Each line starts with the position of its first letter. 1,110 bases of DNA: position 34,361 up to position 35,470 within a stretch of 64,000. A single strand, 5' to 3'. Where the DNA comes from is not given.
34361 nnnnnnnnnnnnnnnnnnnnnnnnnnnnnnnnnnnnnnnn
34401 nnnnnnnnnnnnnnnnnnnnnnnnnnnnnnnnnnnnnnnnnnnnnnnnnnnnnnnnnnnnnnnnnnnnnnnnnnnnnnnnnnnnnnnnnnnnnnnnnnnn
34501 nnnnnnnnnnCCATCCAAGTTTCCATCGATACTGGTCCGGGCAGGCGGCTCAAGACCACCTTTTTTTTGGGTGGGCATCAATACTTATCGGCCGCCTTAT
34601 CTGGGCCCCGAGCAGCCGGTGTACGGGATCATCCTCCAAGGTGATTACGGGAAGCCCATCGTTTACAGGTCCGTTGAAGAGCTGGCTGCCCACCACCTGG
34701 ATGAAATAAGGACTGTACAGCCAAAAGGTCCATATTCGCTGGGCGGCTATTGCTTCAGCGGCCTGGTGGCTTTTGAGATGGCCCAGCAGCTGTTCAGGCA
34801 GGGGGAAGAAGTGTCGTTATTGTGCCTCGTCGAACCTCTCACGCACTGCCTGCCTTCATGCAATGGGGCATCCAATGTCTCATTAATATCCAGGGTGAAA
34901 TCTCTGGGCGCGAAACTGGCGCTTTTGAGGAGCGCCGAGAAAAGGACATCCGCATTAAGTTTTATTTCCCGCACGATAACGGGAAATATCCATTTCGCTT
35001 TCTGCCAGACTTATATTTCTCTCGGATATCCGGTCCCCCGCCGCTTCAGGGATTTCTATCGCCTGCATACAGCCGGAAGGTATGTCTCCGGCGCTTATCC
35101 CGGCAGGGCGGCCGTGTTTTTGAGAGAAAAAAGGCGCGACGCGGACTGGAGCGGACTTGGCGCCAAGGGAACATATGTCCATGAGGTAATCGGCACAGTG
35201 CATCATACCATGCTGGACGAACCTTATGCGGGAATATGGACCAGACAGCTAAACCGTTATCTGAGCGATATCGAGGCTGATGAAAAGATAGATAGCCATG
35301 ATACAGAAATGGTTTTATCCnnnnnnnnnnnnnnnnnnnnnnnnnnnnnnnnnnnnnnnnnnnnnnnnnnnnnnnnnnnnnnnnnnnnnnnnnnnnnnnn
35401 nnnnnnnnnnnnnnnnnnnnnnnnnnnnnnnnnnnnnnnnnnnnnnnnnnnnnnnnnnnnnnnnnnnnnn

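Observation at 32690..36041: Carrier-protein-dependent acyl branch inside a glycan locus: A-T-TE protein with a Cys nucleophile in the TE and no Asp235 in the A domain, plus its own PPTase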

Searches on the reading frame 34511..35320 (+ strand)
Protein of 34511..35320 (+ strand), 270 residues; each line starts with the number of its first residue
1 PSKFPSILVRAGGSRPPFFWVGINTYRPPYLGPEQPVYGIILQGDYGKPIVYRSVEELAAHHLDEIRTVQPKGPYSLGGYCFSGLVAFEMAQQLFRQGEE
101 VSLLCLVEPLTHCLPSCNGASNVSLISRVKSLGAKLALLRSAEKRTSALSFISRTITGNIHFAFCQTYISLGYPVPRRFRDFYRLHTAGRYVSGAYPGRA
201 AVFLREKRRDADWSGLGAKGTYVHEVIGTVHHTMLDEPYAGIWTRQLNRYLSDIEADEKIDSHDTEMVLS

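Call 21: search_solved_structures(query=window:34511-35320:+, max_evalue=1, show_alignments=5)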
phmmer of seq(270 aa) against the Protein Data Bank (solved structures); distinct sequences matched with E-value up to 1: 32.
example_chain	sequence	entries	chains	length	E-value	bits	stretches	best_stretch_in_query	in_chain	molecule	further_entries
7dxo_A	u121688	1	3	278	8.9e-12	48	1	28-108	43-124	Non-ribosomal peptide synthetase 4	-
6ojc_A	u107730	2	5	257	1.2e-11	47.6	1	52-109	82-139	NocB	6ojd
7crn_A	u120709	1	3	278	1.2e-11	47.5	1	28-108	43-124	Non-ribosomal peptide synthetase 4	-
4zxh_A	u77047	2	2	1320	6.5e-10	41.9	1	50-109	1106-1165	ABBFA_003403 | Tyrocidine synthetase 3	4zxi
7r0x_A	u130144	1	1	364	2.3e-09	40.1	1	30-109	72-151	Polyketide synthase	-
4z49_A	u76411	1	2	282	4.2e-09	39.2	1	52-161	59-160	Fatty acid synthase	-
7mhd_A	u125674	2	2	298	4.6e-09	39.1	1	52-161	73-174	Fatty acid synthase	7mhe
1xkt_A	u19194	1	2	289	5.4e-09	38.8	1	52-161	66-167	fatty acid synthase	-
2px6_A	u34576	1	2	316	5.6e-09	38.8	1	52-161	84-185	Thioesterase domain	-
3tjm_A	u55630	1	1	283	1.4e-08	37.5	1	52-157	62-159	Fatty acid synthase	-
9b80_A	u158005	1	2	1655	7e-08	35.2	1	53-159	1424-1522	Fatty acid synthase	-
8eyi_E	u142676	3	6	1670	7.1e-08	35.2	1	53-159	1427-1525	Fatty acid synthase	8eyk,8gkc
8vf7_B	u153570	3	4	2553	1.3e-07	34.3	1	53-159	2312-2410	Fatty acid synthase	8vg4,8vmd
8vf7_A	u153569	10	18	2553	1.3e-07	34.3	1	53-159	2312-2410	Fatty acid synthase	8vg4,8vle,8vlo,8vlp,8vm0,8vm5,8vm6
2vz8_A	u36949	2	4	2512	4.7e-07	32.5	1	48-151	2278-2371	FATTY ACID SYNTHASE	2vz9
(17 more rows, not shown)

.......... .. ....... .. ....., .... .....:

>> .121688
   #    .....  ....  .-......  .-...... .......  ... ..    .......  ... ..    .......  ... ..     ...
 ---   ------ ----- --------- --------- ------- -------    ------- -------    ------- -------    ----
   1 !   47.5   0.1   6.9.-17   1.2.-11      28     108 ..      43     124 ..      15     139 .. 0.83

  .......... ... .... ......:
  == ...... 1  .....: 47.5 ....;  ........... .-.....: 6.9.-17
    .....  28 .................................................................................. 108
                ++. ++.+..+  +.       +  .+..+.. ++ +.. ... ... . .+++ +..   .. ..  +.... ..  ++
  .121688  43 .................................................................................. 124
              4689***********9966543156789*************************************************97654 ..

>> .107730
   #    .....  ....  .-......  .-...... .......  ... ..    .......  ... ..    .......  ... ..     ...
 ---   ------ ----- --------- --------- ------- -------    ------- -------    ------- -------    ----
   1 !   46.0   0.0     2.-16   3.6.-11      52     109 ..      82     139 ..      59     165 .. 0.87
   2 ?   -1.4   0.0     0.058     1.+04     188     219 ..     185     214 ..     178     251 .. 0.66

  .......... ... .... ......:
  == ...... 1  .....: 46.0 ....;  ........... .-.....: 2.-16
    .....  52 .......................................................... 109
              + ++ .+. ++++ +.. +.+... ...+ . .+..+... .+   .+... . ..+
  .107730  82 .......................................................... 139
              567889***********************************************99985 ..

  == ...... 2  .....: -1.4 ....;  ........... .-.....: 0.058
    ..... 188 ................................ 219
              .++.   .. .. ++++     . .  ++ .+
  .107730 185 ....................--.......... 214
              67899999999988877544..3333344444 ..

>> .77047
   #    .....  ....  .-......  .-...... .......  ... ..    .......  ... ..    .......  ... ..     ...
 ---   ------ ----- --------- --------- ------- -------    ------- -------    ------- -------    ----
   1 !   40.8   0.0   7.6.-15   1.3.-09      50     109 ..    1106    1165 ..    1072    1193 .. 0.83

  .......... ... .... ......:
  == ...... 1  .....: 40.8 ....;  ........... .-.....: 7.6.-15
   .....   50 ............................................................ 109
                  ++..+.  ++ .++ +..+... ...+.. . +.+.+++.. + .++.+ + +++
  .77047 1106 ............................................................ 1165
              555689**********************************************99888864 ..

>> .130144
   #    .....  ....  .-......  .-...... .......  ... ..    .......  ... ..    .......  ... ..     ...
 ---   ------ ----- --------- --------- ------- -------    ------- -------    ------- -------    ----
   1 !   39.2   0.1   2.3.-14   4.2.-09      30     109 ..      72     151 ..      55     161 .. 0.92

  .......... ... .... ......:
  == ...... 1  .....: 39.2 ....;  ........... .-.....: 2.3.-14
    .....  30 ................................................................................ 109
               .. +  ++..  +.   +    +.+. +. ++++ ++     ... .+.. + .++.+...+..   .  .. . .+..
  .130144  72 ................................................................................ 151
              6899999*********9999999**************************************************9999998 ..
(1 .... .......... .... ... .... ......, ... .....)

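Call 28: find_related_loci(query=A1, collection=genome_contigs, flank=10000)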
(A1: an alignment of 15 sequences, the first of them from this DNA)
Query A1 (266 aa) in genome_contigs; peptide patterns used: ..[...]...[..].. (x = any residue, [..] = any of these).
600 stretches matched a pattern (row limit reached: there are more); 587 encode a relative of the query (tblastn E <= 1e-3); the best 80 are kept; 80 distinct loci.
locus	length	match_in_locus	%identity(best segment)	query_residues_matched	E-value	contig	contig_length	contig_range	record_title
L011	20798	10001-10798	48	1-252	4e-74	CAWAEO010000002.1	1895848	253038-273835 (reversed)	MAG: Nitrospirota bacterium isolate MFD03726.bin.2.162 genome assembly, contig: contig_20326, whole genome shotgun seque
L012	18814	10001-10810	38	5-248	1e-43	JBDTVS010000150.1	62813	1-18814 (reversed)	MAG: Acidobacteriota bacterium isolate cluster3_bin.73 NODE_1024_length_62813_cov_12.848402, whole genome shotgun sequen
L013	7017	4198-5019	33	3-253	8e-39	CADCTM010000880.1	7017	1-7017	uncultured Coleofasciculus sp. isolate AVDCRST_MAG92 genome assembly, contig: NODE755, whole genome shotgun sequence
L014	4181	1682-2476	37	1-248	2e-33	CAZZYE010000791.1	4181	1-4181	MAG: uncultured Stigonema sp. isolate Brown_Z.bin.1 genome assembly, contig: NODE_10132_length_4181_cov_6.423897, whole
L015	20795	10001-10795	34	1-248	6e-32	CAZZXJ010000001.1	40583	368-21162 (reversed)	MAG: uncultured Stigonema sp. isolate Brown_AA.bin.3 genome assembly, contig: NODE_2_length_40583_cov_15.616734, whole g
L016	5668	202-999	36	3-249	6e-32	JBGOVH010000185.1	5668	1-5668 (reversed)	MAG: Terriglobia bacterium isolate OBJ_0618_7090110_12 k141_8443819_length_5668_cov_171.4722, whole genome shotgun seque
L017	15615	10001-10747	38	3-235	8e-32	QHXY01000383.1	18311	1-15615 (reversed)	MAG: Acidobacteria bacterium isolate gp22 AA3 14_0903_13_30cm_scaffold_7440644_curated, whole genome shotgun sequence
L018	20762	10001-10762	34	3-251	1e-31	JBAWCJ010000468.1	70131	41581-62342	MAG: Candidatus Sulfotelmatobacter sp. isolate MFD09503_ilm_asm_bin8 k127_136763, whole genome shotgun sequence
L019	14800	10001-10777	33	1-248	5e-31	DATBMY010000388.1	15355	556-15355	MAG TPA_asm: Blastocatellia bacterium isolate SMAG_U4010 k141_3714921, whole genome shotgun sequence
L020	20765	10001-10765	31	4-244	8e-31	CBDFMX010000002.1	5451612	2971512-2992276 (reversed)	MAG: Stigonema sp. isolate 9a048915-f00d-425c-bd96-d5550510256a genome assembly, contig: contig_2, whole genome shotgun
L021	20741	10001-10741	34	5-244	6e-30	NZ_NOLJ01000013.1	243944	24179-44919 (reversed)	Nostoc sp. 'Peltigera membranacea cyanobiont' 210A scaffold13, whole genome shotgun sequence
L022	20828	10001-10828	34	5-261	1e-29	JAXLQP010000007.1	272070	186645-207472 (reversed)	MAG: Blastocatellia bacterium isolate STL-ACI6 C1.198.fa-7, whole genome shotgun sequence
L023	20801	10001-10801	31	1-252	3e-29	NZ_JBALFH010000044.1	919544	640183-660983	MAG: Nostoc sp. isolate P9820 bin 6 NODE_1_length_919544_cov_57.192756, whole genome shotgun sequence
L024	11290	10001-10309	52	5-104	2e-29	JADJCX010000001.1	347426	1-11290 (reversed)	MAG: Flavobacteriales bacterium isolate Aved_18-Q3-R54-62_BATAC.823_sub tig00008887-10-3478160, whole genome shotgun seq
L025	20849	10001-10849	30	3-262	6e-29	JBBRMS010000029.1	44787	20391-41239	MAG: Pyrinomonadales bacterium isolate La1_metabat2.066 LA1C_B2.066_k141_863929L_44787_cov_16.0467, whole genome shotgun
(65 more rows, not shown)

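Call 50: predict_structure(alignment_id=A1)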
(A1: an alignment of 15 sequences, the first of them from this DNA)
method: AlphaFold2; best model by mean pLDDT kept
length: 266 residues; sequences in the alignment: 15
mean_pLDDT: 85.6   pTM: 0.84
mean pLDDT of the five models: 85.6, 85.3, 83.9, 82.6, 82.0
residues with pLDDT >= 90: 124; 70-90: 114; 50-70: 23; < 50: 5
segments of 3 or more residues with pLDDT < 50: 114-118
pLDDT, mean of each block of 10 residues (from residue 1): 75 88 79 89 82 95 92 95 97 96 91 53 69 78 79 88 89 90 89 95 79 92 91 91 94 80 66
secondary structure, 60 per line:
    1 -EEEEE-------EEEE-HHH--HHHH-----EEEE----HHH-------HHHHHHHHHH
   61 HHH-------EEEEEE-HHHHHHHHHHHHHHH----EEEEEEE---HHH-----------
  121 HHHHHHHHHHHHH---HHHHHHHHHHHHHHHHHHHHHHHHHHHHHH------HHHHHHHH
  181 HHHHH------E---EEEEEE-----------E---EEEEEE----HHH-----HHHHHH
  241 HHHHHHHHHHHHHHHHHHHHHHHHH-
elements in order: E2-6 E14-17 H24-27 E33-36 H51-63 E71-76 H78-92 E97-103 H121-133 H137-166 H173-185 E196-201 E217-222 H235-265

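Call 52: search_protein_families(library=pfam, proteins=[L019:307-2526:+, L019:2911-3819:-, L019:4407-5156:-, L019:5166-7058:-, L019:7121-7777:-, L019:10905-11261:+, L019:11329-12258:-, L019:12385-14175:+], max_evalue=0.001)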
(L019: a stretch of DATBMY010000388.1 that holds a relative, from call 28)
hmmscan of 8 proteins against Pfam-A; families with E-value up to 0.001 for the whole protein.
L019:307-2526:+ (740 aa): 5 families
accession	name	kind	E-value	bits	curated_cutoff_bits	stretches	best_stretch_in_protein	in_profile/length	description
PF13487.12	HD_5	-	5e-38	130.9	27.2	1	319-481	5-170/170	HD domain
PF01966.28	HD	-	2.4e-26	92.7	22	1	329-449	2-115/116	HD domain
PF13185.12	GAF_2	-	1.6e-11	45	28.6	1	581-697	21-135/136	GAF domain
PF01590.32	GAF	-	1.2e-07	32.7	22.4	1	570-697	9-133/133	GAF domain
PF08668.18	HDOD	-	7.6e-05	22.7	22.9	1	330-418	97-195/196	HDOD domain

L019:2911-3819:- (302 aa): 1 family
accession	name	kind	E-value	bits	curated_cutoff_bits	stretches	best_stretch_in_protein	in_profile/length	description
PF03631.20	Virul_fac_BrkB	-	2.6e-69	234.2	33.7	1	33-285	2-258/259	Virulence factor BrkB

L019:4407-5156:- (249 aa): 5 families
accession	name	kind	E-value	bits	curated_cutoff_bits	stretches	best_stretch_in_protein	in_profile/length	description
PF13085.11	Fer2_3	-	9.7e-29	100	27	1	8-116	2-106/107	2Fe-2S iron-sulfur cluster binding domain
PF12838.12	Fer4_7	-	5.9e-08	33.5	27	1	142-166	26-50/52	4Fe-4S dicluster domain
PF13183.11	Fer4_8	-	1.8e-07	32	27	1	151-225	2-68/68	4Fe-4S dicluster domain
PF13187.11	Fer4_9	-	3e-06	27.6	27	0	147-166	34-49/52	4Fe-4S dicluster domain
PF13534.11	Fer4_17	-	7.4e-05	23.7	22.2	1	153-225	1-60/61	4Fe-4S dicluster domain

L019:5166-7058:- (630 aa): 6 families
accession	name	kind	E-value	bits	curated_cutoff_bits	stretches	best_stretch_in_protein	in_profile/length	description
PF00890.30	FAD_binding_2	-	4.2e-80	270.4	20.4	1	7-404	2-414/414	FAD binding domain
PF02910.25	Succ_DH_flav_C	-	2.5e-35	121.7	20.8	1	462-587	1-130/130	Fumarate reductase flavoprotein C-term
PF07992.20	Pyr_redox_2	-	8.1e-08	32.5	26.1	0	6-39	2-31/291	Pyridine nucleotide-disulphide oxidoreductase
PF03486.20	HI0933_like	-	4.6e-07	30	50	1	6-34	2-30/244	HI0933-like protein Rossmann domain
PF01266.30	DAO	-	9.1e-06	25.9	27.9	1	6-238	1-233/353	FAD dependent oxidoreductase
PF01134.28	GIDA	-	0.00045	19.8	22.1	1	6-57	1-47/391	Glucose inhibited division protein A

L019:7121-7777:- (218 aa): 1 family
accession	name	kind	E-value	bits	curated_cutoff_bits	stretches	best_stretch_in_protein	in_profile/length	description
PF01127.27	Sdh_cyt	-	1.2e-12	48.4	25.8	1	100-208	21-121/122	Succinate dehydrogenase/Fumarate reductase transmembrane subunit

L019:10905-11261:+ (119 aa): 0 families

L019:11329-12258:- (309 aa): 1 family
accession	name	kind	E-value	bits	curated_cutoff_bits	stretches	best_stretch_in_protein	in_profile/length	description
PF00291.31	PALP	-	1.1e-68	232.2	35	1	8-293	3-295/295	Pyridoxal-phosphate dependent enzyme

L019:12385-14175:+ (597 aa): 1 family
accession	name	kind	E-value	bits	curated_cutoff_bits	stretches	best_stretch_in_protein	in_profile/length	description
PF05960.17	DUF885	-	1.8e-52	180.1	32.4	1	71-575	18-531/532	Bacterial protein of unknown function (DUF885)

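Call 54: fold_search(model_id=the predicted structure, library=pdb)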
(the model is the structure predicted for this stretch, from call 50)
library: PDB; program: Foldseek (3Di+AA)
matches with E <= 10: 1354; with E <= 0.001: 601
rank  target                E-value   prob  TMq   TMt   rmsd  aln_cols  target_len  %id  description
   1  4zxh                  2.6e-14  1.00  0.53  0.12   9.9       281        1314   17  Crystal Structure of holo-AB3403 a four domain nonribosomal peptide synthetase from Acinetobacter Baumanii (released 2015-12-30)
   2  6ojd_C                9.0e-14  1.00  0.54  0.63   8.3       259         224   22  A high-resolution crystal structure of covalent complex of NocB thioesterase domain with fluorophosphonate nocardicin  (released 2019-09-11)
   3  6ojd_D                1.8e-13  1.00  0.54  0.63   8.1       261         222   21  A high-resolution crystal structure of covalent complex of NocB thioesterase domain with fluorophosphonate nocardicin  (released 2019-09-11)
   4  6ojd_A                2.7e-13  1.00  0.55  0.64   8.0       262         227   22  A high-resolution crystal structure of covalent complex of NocB thioesterase domain with fluorophosphonate nocardicin  (released 2019-09-11)
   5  6ojd_B                4.8e-13  1.00  0.53  0.62   8.2       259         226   21  A high-resolution crystal structure of covalent complex of NocB thioesterase domain with fluorophosphonate nocardicin  (released 2019-09-11)
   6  8q0t_B                5.4e-13  1.00  0.57  0.57   8.6       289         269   19  Identification and optimisation of novel inhibitors of the Polyketide synthetase 13 thioesterase domain with antituber (released 2023-11-22)
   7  7crn_A                1.1e-12  1.00  0.56  0.57  10.9       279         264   19  The Functional Characterization and Crystal Structure of the Bifunctional Thioesterase Catalyzing Epimerization and Cy (released 2021-08-18)
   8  7crn_C                1.5e-12  1.00  0.58  0.58  10.8       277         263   19  The Functional Characterization and Crystal Structure of the Bifunctional Thioesterase Catalyzing Epimerization and Cy (released 2021-08-18)
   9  5v3x_A                2.4e-12  1.00  0.61  0.60   7.3       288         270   17  Crystal Structure of Mtb Pks13 Thioesterase domain in complex with inhibitor TAM1 (released 2017-07-05)
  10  8q0u_B                2.7e-12  1.00  0.57  0.56   8.5       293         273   19  Identification and optimisation of novel inhibitors of the Polyketide synthetase 13 thioesterase domain with antituber (released 2023-11-22)
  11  5v3w_B                5.7e-12  1.00  0.56  0.55   8.6       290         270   19  Crystal Structure of the Apo form of Thioesterase domain of Mtb Pks13 (released 2017-07-05)
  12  7dxo_A                6.0e-12  1.00  0.57  0.57  11.2       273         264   20  The mutant of bifunctional thioesterase catalyzing epimerization and cyclization (released 2022-01-26)
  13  5v41_B                6.4e-12  1.00  0.59  0.58   8.7       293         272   18  Crystal Structure of Mtb Pks13 Thioesterase domain in complex with inhibitor TAM5 (released 2017-07-05)
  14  7m7v_A                9.3e-12  1.00  0.60  0.59   8.3       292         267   18  Crystal Structure of Mtb Pks13 Thioesterase domain in complex with Compound 6 (released 2022-02-16)
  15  6ojc                  9.9e-12  1.00  0.54  0.63   7.6       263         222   22  A high-resolution crystal structure of NocB thioesterase domain from Nocardicin cluster (released 2019-09-11)
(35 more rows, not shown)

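Call 62: search_protein_families(library=ncbifam, proteins=[L019:11329-12258:-], max_evalue=1e-10)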
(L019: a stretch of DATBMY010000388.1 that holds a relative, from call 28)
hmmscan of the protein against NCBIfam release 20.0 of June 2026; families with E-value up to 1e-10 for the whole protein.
L019:11329-12258:- (309 aa): 27 families (the best 25 are shown)
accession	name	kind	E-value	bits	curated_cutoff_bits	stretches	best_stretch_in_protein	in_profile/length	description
NF005454.0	PRK07048.1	equivalog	3.7e-66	223.5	452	1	4-306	17-321/324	threo-3-hydroxy-L-aspartate ammonia-lyase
NF045641.2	BHydaspDhtseBhcB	equivalog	9.2e-64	215.5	550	1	6-297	14-306/312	beta-hydroxyaspartate dehydratase BhcB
NF006390.0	PRK08639.1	equivalog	2.1e-56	191.7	421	1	5-304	18-323/418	threonine ammonia-lyase IlvA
TIGR01127.1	ilvA_1Cterm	equivalog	8e-55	186.4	378.75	1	14-305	2-295/380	threonine ammonia-lyase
NF005292.0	PRK06815.1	equivalog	3.1e-54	184.2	371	1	5-305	14-317/320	threonine/serine dehydratase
NF006094.0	PRK08246.1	subfamily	6.9e-53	180.1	331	1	5-299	16-307/310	serine/threonine dehydratase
NF005147.0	PRK06608.1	equivalog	9.3e-53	179.2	380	1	5-305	17-320/339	serine/threonine dehydratase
TIGR02079.1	THD1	equivalog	2.5e-51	174.7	440.55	1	5-304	9-315/410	threonine ammonia-lyase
NF005600.0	PRK07334.1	equivalog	3e-50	171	496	1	5-305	21-321/408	threonine ammonia-lyase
NF006389.0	PRK08638.1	equivalog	5.8e-50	170.1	453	1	5-298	20-317/333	bifunctional threonine ammonia-lyase/L-serine ammonia-lyase TdcB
NF006674.0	PRK09224.1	subfamily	4.8e-47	160.8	577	1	7-297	20-315/508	threonine ammonia-lyase IlvA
NF005680.0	PRK07476.1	equivalog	1.9e-46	158.5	413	1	5-306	16-321/326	hydroxyectoine utilization dehydratase EutB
NF004771.0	PRK06110.1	equivalog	8.3e-45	153.3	317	1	8-306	17-317/323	threonine dehydratase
TIGR01124.1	ilvA_2Cterm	equivalog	2e-43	148.8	411.3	1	9-297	14-307/499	threonine ammonia-lyase, biosynthetic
NF009130.0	PRK12483.1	subfamily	5.1e-41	140.8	801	1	8-297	33-327/521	threonine ammonia-lyase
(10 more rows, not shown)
